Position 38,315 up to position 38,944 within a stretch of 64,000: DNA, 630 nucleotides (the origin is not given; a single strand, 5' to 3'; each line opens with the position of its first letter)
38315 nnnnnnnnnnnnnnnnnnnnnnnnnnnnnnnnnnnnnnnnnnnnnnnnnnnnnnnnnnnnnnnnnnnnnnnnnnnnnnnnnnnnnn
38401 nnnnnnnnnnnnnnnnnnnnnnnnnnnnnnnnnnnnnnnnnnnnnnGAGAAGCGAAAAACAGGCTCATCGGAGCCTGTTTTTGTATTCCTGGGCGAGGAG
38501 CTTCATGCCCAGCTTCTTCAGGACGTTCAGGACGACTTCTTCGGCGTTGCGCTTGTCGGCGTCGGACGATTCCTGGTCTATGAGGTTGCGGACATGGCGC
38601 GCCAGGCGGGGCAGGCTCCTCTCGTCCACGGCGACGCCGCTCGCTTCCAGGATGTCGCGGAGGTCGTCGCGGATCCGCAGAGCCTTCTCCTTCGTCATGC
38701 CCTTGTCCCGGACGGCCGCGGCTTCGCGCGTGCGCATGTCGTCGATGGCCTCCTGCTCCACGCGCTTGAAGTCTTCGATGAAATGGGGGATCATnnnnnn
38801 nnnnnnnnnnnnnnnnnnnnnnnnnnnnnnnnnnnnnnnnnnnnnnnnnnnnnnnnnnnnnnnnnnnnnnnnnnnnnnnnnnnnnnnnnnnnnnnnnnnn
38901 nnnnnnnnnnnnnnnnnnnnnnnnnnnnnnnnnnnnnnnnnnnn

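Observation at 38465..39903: Sortase cassette with a small secreted protein carrying a non-canonical sorting-signal-like C-terminus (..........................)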

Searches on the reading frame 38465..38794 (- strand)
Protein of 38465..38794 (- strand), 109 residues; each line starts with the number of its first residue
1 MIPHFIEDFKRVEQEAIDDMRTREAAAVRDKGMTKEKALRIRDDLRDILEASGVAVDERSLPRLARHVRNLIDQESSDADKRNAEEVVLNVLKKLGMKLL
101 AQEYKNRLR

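Call 3: search_protein_families(library=pfam, proteins=[window:38465-38794:-], max_evalue=0.1)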
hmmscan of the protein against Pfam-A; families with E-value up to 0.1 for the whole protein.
window:38465-38794:- (109 aa): 1 family
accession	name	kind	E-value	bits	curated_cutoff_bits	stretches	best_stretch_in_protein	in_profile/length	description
PF22608.2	DNAX_ATPase_lid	-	0.053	13.7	27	0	41-66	2-27/49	DNA polymerase III clamp loader subunit, ATPase lid domain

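Call 4: search_protein_families(library=ncbifam, proteins=[window:38465-38794:-], max_evalue=0.1)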
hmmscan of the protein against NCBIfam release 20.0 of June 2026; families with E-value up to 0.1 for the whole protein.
window:38465-38794:- (109 aa): 0 families
